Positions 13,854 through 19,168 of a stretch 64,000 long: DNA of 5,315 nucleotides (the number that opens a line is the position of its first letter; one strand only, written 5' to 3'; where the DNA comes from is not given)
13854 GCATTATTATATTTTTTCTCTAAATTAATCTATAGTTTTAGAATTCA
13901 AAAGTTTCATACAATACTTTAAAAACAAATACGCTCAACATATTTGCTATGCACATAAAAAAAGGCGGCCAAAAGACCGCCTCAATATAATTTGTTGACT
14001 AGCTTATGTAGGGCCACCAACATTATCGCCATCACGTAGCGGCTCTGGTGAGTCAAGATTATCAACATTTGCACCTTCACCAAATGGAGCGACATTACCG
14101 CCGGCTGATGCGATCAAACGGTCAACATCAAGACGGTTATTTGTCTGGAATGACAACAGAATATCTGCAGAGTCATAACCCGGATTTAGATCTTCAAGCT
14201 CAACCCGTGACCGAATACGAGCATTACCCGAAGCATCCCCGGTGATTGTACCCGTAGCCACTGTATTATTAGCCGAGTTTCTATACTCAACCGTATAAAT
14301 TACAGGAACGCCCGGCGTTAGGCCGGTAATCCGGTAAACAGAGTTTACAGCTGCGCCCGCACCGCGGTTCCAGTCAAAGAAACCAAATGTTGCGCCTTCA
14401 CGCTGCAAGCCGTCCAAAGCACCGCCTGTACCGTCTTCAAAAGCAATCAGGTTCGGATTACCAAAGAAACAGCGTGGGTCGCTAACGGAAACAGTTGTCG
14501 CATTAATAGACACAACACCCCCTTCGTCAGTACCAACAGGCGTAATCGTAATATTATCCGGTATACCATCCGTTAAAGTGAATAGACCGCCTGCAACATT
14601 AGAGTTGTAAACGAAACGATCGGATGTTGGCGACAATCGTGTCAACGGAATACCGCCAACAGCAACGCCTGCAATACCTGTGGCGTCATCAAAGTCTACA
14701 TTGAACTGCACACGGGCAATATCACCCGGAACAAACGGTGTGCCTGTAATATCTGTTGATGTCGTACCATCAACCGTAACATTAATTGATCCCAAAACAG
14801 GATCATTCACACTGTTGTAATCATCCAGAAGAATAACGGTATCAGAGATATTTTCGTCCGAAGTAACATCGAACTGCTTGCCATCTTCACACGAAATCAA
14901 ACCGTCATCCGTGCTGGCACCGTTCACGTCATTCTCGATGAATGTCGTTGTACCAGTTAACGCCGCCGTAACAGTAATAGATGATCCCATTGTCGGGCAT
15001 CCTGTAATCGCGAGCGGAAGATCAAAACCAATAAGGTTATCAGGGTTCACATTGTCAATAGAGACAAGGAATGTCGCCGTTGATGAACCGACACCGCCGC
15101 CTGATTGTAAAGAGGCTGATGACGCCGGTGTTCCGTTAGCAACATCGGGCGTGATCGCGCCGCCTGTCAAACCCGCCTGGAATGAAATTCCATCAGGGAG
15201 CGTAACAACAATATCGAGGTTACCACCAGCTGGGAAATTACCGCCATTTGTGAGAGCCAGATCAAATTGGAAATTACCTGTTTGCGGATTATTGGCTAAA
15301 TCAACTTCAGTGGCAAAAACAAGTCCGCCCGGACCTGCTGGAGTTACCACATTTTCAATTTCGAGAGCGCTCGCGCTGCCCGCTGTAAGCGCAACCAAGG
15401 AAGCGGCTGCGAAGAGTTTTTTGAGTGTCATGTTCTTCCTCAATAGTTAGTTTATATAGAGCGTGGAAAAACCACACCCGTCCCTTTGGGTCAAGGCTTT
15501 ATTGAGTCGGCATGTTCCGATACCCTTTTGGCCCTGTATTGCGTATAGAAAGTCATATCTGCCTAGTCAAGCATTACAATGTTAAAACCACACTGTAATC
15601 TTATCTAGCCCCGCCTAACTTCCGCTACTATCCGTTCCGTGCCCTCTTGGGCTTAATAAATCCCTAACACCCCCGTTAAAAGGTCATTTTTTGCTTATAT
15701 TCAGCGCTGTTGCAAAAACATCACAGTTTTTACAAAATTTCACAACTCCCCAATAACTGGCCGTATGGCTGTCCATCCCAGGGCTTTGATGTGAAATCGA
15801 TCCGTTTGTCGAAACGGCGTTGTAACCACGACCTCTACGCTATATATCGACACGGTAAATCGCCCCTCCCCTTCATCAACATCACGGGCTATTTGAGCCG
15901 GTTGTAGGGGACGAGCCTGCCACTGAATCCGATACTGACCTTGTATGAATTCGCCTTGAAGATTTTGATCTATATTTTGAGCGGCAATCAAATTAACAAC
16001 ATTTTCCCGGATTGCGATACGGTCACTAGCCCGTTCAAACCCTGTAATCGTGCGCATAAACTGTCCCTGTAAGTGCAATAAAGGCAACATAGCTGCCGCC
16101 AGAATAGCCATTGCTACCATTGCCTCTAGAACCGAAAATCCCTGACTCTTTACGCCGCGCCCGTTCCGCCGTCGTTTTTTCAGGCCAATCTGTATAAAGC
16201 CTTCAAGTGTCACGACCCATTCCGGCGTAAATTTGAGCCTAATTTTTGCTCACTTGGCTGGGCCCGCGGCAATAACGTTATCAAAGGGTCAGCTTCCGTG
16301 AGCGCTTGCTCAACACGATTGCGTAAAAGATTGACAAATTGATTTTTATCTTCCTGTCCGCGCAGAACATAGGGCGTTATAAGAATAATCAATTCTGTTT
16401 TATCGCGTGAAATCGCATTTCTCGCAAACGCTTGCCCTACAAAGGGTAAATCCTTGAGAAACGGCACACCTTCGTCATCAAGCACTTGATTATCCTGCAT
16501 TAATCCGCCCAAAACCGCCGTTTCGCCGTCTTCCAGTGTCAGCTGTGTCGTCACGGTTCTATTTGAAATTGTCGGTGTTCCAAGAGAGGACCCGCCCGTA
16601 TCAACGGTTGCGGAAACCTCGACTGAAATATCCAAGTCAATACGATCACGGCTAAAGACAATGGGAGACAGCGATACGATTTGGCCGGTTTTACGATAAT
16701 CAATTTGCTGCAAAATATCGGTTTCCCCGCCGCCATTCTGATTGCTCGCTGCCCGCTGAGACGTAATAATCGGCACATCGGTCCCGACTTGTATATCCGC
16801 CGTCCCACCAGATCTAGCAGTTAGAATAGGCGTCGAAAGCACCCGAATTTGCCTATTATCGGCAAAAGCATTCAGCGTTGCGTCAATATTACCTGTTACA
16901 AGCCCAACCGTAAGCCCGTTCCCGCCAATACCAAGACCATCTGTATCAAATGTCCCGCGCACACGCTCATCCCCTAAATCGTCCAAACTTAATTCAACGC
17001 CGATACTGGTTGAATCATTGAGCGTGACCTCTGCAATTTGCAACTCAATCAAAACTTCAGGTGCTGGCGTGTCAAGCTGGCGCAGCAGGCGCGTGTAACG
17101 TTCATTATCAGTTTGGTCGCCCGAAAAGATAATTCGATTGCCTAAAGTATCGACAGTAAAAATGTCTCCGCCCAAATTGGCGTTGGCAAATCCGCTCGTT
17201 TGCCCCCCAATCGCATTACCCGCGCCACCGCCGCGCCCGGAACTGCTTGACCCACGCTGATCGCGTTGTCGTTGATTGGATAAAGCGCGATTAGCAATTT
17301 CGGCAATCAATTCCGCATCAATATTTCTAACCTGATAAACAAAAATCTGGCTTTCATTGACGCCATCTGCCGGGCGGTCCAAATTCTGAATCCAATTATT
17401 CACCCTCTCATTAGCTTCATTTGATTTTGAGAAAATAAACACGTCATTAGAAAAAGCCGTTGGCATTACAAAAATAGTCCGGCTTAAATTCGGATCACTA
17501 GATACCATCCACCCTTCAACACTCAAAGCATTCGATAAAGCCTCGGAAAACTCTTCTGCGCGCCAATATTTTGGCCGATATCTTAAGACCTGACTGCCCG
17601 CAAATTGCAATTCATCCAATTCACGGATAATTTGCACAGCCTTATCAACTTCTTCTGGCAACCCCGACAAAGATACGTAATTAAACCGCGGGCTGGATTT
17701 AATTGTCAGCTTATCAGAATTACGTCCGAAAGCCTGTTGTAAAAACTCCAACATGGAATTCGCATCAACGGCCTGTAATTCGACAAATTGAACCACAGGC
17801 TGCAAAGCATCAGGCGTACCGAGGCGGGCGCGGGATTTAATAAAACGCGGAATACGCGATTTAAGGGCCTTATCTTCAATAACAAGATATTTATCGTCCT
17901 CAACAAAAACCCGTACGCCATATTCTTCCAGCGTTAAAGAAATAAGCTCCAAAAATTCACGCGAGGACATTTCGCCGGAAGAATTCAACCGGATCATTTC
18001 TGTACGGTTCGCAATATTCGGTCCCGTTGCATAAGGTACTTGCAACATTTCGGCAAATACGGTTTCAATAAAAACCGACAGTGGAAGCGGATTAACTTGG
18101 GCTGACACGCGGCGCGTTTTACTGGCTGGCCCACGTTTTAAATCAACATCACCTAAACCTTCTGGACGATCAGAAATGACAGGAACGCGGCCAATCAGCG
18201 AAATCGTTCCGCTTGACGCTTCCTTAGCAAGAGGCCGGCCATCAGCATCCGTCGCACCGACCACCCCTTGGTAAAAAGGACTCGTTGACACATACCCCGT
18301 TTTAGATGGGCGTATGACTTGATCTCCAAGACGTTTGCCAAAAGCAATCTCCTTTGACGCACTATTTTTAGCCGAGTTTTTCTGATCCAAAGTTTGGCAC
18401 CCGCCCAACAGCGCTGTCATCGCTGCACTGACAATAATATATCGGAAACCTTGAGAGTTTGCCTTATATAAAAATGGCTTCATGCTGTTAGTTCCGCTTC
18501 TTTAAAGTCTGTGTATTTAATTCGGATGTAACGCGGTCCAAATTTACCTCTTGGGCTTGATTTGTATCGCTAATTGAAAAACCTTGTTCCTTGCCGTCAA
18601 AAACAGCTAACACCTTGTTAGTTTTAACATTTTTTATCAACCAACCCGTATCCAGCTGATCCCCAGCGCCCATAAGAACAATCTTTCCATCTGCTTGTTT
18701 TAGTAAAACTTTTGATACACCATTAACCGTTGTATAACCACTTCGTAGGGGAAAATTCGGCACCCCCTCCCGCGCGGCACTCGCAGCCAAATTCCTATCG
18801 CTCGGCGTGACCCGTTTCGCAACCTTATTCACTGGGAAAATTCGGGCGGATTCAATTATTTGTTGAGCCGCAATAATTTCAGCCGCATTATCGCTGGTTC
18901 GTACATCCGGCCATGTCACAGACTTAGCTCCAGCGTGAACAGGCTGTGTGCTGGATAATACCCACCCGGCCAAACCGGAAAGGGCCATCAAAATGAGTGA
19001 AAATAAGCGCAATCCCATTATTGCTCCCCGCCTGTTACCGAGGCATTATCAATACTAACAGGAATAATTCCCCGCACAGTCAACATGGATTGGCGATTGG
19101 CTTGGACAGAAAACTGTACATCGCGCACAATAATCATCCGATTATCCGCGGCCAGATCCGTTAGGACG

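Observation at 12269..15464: Near-perfect 1.44-kb tandem duplication of an unrecognised secreted-protein gene, inserted inside the T2SS cluster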

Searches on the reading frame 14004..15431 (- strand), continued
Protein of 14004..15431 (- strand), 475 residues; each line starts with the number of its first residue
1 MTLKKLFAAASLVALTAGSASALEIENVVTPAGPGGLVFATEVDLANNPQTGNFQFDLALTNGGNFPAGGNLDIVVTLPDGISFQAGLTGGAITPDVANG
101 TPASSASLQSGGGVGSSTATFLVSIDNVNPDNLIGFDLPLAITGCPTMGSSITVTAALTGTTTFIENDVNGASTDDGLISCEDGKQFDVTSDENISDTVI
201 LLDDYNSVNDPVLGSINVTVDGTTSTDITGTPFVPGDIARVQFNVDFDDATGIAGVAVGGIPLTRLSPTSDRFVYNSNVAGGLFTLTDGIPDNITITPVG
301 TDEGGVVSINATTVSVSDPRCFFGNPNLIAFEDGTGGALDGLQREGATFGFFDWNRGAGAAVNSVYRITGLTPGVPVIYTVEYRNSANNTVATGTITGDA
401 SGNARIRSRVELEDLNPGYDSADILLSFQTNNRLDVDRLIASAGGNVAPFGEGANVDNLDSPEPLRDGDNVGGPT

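Call 78: search_protein_families(library=pfam, proteins=[P0135, P0136, P0146, P0147, P0150, P0138, P0144, P0149, P0152, P0160], max_evalue=0.001)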
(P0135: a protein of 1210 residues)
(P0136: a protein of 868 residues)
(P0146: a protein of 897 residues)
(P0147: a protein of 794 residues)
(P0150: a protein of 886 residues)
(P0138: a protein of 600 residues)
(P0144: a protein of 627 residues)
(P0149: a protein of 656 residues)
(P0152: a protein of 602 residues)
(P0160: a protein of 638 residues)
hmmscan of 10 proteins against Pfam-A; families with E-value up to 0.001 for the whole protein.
P0135 (1210 aa): 1 family
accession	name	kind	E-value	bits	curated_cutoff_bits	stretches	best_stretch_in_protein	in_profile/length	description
PF00082.27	Peptidase_S8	-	2.1e-35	122.9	21.8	1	182-496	1-272/288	Subtilase family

P0136 (868 aa): 3 families
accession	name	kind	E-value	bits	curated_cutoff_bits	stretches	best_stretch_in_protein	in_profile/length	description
PF23034.1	DUF7035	-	5.5e-08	33.4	27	0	110-210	1-105/137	Domain of unknown function (DUF7035)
PF19077.6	Big_13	-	2.6e-07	31.5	27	0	178-208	59-89/102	Bacterial Ig-like domain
PF15418.12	DUF4625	-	8.3e-07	29.8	27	0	175-206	87-118/131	Domain of unknown function (DUF4625)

P0146 (897 aa): 0 families

P0147 (794 aa): 1 family
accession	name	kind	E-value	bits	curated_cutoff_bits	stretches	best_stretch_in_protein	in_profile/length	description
PF00082.27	Peptidase_S8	-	1.6e-07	31.4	21.8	1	15-52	232-269/288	Subtilase family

P0150 (886 aa): 0 families

P0138 (600 aa): 0 families

P0144 (627 aa): 0 families

P0149 (656 aa): 0 families

P0152 (602 aa): 0 families

P0160 (638 aa): 0 families

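Call 83: list_cluster_members(proteins=[P0022, P0025, P0029, P0040, P0045, P0061, P0077, P0091, P0111, P0131])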
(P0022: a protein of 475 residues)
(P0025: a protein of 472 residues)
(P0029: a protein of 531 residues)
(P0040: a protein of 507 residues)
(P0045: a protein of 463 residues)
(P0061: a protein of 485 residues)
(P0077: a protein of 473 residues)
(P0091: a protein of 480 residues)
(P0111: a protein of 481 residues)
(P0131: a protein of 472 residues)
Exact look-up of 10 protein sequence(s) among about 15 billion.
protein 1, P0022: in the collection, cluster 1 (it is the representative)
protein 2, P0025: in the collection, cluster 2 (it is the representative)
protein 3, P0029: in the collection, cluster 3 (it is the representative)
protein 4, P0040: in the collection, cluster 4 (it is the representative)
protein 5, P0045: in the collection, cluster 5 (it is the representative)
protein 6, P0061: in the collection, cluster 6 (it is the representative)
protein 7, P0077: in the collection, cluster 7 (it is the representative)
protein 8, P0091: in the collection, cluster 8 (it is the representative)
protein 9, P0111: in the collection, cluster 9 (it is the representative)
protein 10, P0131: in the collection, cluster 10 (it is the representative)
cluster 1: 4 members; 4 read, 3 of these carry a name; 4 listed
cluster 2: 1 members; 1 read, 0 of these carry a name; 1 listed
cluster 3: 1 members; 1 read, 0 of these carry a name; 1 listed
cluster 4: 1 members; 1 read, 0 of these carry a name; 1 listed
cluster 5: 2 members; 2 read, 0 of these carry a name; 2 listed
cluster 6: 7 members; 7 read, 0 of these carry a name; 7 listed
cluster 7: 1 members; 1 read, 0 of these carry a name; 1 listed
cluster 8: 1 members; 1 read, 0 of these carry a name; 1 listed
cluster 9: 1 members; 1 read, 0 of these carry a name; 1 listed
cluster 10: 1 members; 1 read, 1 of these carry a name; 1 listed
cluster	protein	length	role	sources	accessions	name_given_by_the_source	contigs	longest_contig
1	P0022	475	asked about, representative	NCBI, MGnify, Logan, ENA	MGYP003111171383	CR=1 FL=1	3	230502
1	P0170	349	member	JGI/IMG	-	hypothetical protein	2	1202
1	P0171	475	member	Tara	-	strand:- start:179 stop:1606 length:1428 start_codon:yes stop_codon:yes gene_type:complete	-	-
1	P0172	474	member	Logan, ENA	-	-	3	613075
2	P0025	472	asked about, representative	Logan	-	-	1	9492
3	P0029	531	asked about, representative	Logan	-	-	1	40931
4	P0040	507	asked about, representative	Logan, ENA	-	-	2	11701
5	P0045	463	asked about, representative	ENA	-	-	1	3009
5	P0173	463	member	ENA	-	-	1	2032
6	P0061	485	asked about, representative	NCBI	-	-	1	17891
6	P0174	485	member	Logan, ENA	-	-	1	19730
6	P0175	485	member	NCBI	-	-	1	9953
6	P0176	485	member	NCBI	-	-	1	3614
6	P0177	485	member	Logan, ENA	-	-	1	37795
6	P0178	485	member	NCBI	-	-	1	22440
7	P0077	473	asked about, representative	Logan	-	-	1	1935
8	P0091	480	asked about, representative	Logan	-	-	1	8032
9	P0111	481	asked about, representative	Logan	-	-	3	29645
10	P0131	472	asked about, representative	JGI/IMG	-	hypothetical protein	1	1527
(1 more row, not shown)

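Call 84: find_encoding_contigs(protein=P0029, flank=10000, max_places=1)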
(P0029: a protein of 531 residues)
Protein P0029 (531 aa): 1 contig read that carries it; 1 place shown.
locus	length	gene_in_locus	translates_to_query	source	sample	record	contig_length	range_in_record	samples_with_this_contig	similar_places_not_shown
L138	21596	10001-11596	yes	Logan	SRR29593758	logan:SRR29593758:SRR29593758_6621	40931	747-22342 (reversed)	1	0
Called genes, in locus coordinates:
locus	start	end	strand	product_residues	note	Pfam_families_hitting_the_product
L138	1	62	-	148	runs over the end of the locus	PF07963:N_methyl (weak), PF08334:T2SSG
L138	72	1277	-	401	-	PF28597:T2SSF_N, PF00482:T2SSF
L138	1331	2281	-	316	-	PF00535:Glycos_transf_2, PF10111:Glyco_tranf_2_2 (weak)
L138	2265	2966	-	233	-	-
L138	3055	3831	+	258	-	PF07963:N_methyl (weak)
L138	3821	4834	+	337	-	PF21687:T2SSK_1st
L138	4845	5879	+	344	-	-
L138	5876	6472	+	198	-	-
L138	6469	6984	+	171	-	-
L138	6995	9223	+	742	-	PF03958:Secretin_N (weak), PF00263:Secretin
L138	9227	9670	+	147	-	PF07963:N_methyl (weak)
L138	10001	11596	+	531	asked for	-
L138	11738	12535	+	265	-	PF00685:Sulfotransfer_1 (weak), PF13469:Sulfotransfer_3 (faint)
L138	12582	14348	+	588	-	PF00437:T2SSE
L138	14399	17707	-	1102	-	PF00413:Peptidase_M10 (weak), PF13582:Reprolysin_3 (faint), PF08548:Peptidase_M10_C, PF00353:HemolysinCabind (weak)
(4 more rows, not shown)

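Call 85: find_encoding_contigs(protein=P0061, flank=10000, max_places=1)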
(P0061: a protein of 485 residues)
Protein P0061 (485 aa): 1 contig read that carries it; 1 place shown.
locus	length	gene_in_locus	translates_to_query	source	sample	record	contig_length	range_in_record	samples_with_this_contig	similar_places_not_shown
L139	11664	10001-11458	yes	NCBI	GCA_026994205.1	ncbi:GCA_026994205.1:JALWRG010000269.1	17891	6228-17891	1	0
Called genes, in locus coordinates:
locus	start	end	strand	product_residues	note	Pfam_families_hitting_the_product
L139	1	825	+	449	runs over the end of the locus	PF02321:OEP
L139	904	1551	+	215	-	-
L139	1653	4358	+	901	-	PF00133:tRNA-synt_1, PF09334:tRNA-synt_1g (weak), PF08264:Anticodon_1, PF10458:Val_tRNA-synt_C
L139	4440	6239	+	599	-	-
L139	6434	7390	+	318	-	PF11335:DUF3137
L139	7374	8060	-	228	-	PF07947:YhhN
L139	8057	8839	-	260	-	PF03372:Exo_endo_phos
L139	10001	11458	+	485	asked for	-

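Call 86: find_encoding_contigs(protein=P0111, flank=10000, max_places=1)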
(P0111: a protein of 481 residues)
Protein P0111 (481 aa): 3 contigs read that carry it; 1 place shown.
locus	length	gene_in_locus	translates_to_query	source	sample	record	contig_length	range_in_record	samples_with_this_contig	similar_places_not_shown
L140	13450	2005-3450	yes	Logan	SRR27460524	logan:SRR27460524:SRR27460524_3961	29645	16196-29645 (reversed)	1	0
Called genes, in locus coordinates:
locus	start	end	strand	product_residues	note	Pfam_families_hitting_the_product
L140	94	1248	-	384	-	PF20706:GT4-conflict, PF13692:Glyco_trans_1_4, PF00534:Glycos_transf_1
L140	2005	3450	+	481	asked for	-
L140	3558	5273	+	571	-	PF00437:T2SSE, PF13555:AAA_29 (faint), PF25199:nSTAND_NTPase5 (faint)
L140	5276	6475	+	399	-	PF28597:T2SSF_N, PF00482:T2SSF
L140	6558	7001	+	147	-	PF07963:N_methyl (weak), PF08334:T2SSG, PF22434:PilW_C (weak)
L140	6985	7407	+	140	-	-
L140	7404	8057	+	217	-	-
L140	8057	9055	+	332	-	PF21687:T2SSK_1st (weak)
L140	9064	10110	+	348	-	-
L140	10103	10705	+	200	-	-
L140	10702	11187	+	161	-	-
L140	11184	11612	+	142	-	-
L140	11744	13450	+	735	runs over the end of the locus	PF03958:Secretin_N, PF00263:Secretin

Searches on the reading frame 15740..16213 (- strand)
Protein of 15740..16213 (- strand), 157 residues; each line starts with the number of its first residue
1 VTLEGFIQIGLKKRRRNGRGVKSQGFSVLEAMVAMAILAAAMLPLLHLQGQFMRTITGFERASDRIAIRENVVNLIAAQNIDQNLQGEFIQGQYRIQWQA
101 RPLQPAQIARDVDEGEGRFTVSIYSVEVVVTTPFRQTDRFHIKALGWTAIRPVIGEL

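Call 7: search_protein_families(library=pfam, proteins=[window:15740-16213:-], max_evalue=0.01)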
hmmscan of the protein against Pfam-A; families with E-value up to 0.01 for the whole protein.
window:15740-16213:- (157 aa): 1 family
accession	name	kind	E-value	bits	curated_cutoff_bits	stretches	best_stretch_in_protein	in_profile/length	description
PF07963.17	N_methyl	-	2.6e-05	24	21.2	1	22-45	3-26/27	Prokaryotic N-terminal methylation motif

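Call 50: search_protein_families(library=ncbifam, proteins=[window:15740-16213:-], max_evalue=0.01)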
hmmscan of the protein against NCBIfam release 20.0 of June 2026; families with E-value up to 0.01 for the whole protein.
window:15740-16213:- (157 aa): 5 families
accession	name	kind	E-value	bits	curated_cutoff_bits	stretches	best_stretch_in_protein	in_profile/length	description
NF047828.1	T3SSXpsI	equivalog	8.9e-07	29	150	1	24-113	2-93/132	type II secretion system protein XpsI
TIGR01707.1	gspI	equivalog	0.00063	20.2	44.35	1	25-62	1-38/101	type II secretion system minor pseudopilin GspI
NF041013.1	T4P_ComGE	equivalog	0.0033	17.5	49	1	23-52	3-32/83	competence type IV pilus minor pilin ComGE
NF007848.0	PRK10557.1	equivalog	0.0054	16.1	120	1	18-54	5-41/192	prepilin peptidase-dependent protein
TIGR03702.1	lip_kinase_YegS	equivalog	0.0076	15.3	387.45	1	6-101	188-282/295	lipid kinase YegS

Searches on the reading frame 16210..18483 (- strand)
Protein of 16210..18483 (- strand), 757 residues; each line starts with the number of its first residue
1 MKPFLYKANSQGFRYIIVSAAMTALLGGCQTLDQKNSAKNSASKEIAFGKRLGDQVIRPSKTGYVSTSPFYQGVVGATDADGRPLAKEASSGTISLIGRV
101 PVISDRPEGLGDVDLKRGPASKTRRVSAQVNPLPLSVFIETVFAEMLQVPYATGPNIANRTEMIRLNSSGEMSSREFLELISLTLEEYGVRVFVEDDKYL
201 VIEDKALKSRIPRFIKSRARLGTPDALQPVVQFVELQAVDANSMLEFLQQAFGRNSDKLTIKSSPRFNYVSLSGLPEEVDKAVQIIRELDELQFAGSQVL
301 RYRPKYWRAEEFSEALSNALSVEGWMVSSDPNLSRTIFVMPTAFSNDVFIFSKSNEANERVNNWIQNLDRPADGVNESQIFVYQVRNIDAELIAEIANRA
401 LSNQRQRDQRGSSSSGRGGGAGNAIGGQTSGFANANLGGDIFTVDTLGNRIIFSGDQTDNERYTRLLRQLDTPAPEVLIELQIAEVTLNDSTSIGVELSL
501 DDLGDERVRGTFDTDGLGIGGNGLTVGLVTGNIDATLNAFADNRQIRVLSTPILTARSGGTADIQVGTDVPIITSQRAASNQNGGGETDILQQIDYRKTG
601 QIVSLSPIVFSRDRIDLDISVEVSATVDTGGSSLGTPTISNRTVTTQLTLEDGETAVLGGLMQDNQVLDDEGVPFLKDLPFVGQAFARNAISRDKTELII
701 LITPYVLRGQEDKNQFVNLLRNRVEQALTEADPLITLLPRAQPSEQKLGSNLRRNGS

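Call 7: search_protein_families(library=pfam, proteins=[window:16210-18483:-], max_evalue=0.01)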
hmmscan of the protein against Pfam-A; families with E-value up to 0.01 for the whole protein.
window:16210-18483:- (757 aa): 2 families
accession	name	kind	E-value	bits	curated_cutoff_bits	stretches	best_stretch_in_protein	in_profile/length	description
PF00263.26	Secretin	-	2.5e-39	135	27.5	1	541-708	3-169/169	Bacterial type II and III secretion system protein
PF03958.22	Secretin_N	-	7.3e-18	65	28.2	2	232-291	2-65/69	Bacterial type II/III secretion system short domain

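Call 50: search_protein_families(library=ncbifam, proteins=[window:16210-18483:-], max_evalue=0.01)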
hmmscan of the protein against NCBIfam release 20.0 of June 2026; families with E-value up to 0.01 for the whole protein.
window:16210-18483:- (757 aa): 9 families
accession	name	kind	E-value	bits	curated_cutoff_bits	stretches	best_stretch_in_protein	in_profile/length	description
TIGR02517.1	type_II_gspD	equivalog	5.1e-78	263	351.35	1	138-715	11-598/600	type II secretion system secretin GspD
TIGR02515.1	IV_pilus_PilQ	subfamily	1.1e-36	126.8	284.35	2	531-707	259-427/428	type IV pilus secretin PilQ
TIGR02519.1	pilus_MshL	equivalog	3e-30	105.2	250.2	1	454-707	13-290/290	pilus (MSHA type) biogenesis protein MshL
TIGR02516.1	type_III_yscC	equivalog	1.1e-24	86.9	238.45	1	443-707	202-461/463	type III secretion system outer membrane ring subunit SctC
NF010083.0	PRK13568.1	equivalog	6.8e-20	71.2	554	1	443-707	155-417/419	DNA uptake porin HofQ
NF011873.0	PRK15346.1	equivalog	1.1e-19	70.5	524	1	433-690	229-477/499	EscC/YscC/HrcC family type III secretion system outer membrane ring protein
NF007851.2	PRK10560.1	exception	6.3e-16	58.2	598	1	442-707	146-409/412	DNA uptake porin HofQ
NF042912.1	Amuc_1098_fam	equivalog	4.9e-13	48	750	1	633-706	722-795/805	Amuc_1098 family type IV pilus outer membrane protein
TIGR02520.1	pilus_B_mal_scr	equivalog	9.3e-09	34.3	287.65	1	536-705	342-512/513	PilN family type IVB pilus formation outer membrane protein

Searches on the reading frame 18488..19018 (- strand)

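Call 7: search_protein_families(library=pfam, proteins=[window:18488-19018:-], max_evalue=0.01)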
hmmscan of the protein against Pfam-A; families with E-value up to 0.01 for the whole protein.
window:18488-19018:- (176 aa): 1 family
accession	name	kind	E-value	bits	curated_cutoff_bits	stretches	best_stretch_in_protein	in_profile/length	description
PF09895.14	DUF2122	-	0.0096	16.7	25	0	131-167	58-94/106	RecB-family nuclease (DUF2122)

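Call 50: search_protein_families(library=ncbifam, proteins=[window:18488-19018:-], max_evalue=0.01)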
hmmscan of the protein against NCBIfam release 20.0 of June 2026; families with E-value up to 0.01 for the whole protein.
window:18488-19018:- (176 aa): 0 families

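Call 71: search_protein_families(library=pfam, proteins=[window:18488-19018:-], max_evalue=10)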
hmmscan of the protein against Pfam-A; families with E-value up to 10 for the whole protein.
window:18488-19018:- (176 aa): 3 families
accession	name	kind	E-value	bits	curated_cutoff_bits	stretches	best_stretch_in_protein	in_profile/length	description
PF09895.14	DUF2122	-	0.0096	16.7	25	1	131-167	58-94/106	RecB-family nuclease (DUF2122)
PF23893.1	Y4YQ_C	-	0.085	13.1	27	1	118-138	24-44/53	Uncharacterised protein Y4YQ C-terminal domain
PF07684.17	NODP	-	0.2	12.2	25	1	41-67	25-52/59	NOTCH protein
